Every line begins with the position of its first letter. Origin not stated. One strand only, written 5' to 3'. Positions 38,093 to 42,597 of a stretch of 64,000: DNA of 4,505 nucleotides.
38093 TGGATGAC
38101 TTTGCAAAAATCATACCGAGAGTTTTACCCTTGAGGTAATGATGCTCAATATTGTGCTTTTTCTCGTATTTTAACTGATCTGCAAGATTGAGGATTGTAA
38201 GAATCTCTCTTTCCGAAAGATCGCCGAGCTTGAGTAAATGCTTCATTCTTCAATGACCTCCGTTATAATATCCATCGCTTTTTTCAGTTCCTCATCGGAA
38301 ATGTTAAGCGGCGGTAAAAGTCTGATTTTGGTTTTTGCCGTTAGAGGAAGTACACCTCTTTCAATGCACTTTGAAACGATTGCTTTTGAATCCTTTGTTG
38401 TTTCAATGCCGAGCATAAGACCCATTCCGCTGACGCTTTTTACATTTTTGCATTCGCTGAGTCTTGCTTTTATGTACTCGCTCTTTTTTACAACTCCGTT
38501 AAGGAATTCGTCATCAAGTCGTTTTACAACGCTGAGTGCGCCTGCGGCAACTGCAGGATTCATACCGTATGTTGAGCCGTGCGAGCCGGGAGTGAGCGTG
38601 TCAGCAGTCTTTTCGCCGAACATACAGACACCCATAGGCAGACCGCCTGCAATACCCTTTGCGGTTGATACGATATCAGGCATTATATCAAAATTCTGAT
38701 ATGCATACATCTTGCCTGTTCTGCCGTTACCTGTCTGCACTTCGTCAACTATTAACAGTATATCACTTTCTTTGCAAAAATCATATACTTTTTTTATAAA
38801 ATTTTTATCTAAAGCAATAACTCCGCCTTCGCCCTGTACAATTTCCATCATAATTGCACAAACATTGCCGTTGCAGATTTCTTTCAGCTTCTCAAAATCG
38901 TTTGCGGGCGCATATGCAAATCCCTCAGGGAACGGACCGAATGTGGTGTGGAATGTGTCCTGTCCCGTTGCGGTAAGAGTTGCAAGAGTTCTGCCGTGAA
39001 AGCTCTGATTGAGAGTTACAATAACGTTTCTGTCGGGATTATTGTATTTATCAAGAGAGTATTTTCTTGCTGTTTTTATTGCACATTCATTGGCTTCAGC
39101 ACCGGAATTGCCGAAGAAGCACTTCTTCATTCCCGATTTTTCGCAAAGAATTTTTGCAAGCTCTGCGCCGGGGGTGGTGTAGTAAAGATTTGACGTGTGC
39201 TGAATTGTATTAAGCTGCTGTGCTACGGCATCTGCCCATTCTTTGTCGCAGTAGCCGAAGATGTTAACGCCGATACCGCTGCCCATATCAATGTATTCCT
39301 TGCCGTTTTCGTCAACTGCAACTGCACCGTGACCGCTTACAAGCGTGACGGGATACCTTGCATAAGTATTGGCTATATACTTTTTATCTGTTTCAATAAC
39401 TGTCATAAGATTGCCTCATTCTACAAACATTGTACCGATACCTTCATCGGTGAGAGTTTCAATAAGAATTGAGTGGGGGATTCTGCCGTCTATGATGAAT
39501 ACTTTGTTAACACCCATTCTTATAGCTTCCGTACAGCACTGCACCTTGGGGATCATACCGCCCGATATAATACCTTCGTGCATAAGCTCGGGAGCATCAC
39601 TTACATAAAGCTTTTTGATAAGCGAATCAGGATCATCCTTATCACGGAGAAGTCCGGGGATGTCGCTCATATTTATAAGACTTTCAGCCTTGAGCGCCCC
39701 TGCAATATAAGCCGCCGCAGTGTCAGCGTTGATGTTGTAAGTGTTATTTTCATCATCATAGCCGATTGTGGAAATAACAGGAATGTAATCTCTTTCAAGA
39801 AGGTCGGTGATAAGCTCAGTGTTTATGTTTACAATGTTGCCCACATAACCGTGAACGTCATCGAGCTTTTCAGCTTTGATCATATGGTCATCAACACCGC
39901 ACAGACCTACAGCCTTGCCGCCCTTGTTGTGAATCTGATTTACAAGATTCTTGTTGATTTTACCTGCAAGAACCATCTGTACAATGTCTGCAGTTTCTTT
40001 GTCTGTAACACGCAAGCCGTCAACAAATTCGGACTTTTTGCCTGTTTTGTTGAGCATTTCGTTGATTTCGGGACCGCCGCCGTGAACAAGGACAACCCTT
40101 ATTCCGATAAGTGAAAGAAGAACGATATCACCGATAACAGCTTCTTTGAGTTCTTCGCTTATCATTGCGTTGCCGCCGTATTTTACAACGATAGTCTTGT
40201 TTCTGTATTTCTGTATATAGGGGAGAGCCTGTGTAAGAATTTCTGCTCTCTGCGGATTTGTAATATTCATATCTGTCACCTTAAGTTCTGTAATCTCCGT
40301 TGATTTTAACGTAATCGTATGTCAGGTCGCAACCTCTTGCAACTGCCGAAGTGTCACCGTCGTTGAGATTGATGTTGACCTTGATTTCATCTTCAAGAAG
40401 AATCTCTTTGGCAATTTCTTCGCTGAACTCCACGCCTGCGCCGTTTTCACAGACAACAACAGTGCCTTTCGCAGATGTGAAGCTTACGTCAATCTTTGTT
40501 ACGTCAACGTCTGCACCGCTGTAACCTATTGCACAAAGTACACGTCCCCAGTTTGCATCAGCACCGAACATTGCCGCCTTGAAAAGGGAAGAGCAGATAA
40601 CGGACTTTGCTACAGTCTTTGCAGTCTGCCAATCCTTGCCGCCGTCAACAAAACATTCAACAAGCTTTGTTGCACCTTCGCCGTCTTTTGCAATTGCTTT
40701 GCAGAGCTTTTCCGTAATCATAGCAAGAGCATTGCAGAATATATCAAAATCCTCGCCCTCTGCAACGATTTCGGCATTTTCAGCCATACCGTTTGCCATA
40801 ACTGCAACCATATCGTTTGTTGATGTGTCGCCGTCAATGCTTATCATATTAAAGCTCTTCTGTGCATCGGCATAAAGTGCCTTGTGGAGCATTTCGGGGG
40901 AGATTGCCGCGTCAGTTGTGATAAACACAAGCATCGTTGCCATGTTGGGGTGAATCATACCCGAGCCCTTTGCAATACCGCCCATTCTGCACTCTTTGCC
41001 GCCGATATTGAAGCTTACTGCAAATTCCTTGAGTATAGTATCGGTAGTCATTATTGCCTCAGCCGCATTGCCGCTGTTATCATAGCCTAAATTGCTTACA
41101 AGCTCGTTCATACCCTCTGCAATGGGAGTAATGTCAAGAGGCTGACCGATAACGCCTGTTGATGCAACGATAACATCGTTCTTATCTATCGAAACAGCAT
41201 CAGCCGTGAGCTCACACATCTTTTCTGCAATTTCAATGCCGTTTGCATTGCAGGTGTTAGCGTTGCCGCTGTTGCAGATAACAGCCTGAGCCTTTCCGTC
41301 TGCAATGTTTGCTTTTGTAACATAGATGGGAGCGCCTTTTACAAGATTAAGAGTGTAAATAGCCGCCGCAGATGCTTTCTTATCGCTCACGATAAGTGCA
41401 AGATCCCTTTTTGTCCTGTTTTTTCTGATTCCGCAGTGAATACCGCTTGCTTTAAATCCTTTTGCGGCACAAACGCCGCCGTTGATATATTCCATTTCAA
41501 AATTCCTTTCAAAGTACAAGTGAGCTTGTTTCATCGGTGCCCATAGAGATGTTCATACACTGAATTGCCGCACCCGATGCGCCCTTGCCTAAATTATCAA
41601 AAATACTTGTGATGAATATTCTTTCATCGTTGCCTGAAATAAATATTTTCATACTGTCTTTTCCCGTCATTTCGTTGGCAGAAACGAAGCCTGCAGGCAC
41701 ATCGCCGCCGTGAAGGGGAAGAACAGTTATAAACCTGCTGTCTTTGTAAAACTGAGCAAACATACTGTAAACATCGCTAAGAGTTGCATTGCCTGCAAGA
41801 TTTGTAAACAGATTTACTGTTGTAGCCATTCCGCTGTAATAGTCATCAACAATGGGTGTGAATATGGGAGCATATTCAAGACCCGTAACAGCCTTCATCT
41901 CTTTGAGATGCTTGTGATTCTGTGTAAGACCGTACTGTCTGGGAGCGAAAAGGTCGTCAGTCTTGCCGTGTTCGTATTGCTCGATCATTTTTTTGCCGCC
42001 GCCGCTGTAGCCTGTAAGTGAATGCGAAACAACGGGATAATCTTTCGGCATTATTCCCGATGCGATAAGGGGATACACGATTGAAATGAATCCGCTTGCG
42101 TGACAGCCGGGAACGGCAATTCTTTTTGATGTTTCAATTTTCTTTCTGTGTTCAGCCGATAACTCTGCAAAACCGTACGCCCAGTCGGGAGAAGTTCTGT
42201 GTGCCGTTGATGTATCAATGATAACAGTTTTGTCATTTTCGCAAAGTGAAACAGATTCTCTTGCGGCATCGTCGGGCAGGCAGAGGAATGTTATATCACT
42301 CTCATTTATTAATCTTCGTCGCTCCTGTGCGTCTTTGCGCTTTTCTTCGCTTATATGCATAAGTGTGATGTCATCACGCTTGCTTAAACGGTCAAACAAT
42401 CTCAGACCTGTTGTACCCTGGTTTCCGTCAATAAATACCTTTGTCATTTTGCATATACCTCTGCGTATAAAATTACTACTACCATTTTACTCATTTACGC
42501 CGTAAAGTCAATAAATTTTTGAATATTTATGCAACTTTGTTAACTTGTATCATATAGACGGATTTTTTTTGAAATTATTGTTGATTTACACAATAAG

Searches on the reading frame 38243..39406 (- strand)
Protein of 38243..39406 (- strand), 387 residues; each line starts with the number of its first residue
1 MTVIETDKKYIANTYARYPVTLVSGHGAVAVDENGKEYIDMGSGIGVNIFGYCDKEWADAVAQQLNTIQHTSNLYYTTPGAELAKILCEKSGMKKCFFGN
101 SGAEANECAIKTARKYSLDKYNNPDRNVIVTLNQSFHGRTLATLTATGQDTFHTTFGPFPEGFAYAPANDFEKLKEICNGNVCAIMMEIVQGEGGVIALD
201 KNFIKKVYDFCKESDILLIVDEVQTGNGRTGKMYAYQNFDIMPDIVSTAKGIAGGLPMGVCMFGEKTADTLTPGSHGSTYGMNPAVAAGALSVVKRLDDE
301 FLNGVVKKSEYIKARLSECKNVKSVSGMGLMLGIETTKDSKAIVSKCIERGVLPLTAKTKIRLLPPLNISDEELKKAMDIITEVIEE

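Call 5: search_protein_families(library=pfam, proteins=[window:38243-39406:-])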
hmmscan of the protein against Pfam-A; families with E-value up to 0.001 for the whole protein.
window:38243-39406:- (387 aa): 1 family
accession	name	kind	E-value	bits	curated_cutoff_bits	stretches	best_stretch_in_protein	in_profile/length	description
PF00202.27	Aminotran_3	-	2.6e-100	336.4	30.5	1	11-385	2-403/403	Aminotransferase class-III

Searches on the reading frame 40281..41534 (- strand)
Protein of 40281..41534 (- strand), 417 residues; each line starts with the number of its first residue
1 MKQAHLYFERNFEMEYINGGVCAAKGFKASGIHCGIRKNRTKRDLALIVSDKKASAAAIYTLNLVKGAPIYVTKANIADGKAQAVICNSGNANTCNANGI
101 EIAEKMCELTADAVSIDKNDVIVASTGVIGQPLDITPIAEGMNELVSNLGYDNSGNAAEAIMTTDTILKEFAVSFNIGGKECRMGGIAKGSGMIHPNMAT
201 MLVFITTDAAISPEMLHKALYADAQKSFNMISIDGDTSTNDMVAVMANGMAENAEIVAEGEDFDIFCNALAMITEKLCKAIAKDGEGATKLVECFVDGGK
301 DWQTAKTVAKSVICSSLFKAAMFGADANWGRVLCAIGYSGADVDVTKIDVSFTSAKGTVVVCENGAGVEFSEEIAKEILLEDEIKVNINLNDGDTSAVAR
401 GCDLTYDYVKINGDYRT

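Call 5: search_protein_families(library=pfam, proteins=[window:40281-41534:-])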
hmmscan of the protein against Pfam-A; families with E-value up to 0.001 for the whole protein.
window:40281-41534:- (417 aa): 1 family
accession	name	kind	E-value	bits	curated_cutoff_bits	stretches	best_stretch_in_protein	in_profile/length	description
PF01960.23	ArgJ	-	3.5e-145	483.9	32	1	28-417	1-377/377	ArgJ family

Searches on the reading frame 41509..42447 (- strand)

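Call 5: search_protein_families(library=pfam, proteins=[window:41509-42447:-])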
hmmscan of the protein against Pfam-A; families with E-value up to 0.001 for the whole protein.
window:41509-42447:- (312 aa): 2 families
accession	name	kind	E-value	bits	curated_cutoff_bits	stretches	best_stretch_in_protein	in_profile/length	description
PF22698.1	Semialdhyde_dhC_1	-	6.8e-25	88.3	27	1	115-285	1-165/165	Semialdehyde dehydrogenase, dimerisation domain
PF01118.30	Semialdhyde_dh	-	5.9e-10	40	26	1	41-103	57-120/121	Semialdehyde dehydrogenase, NAD binding domain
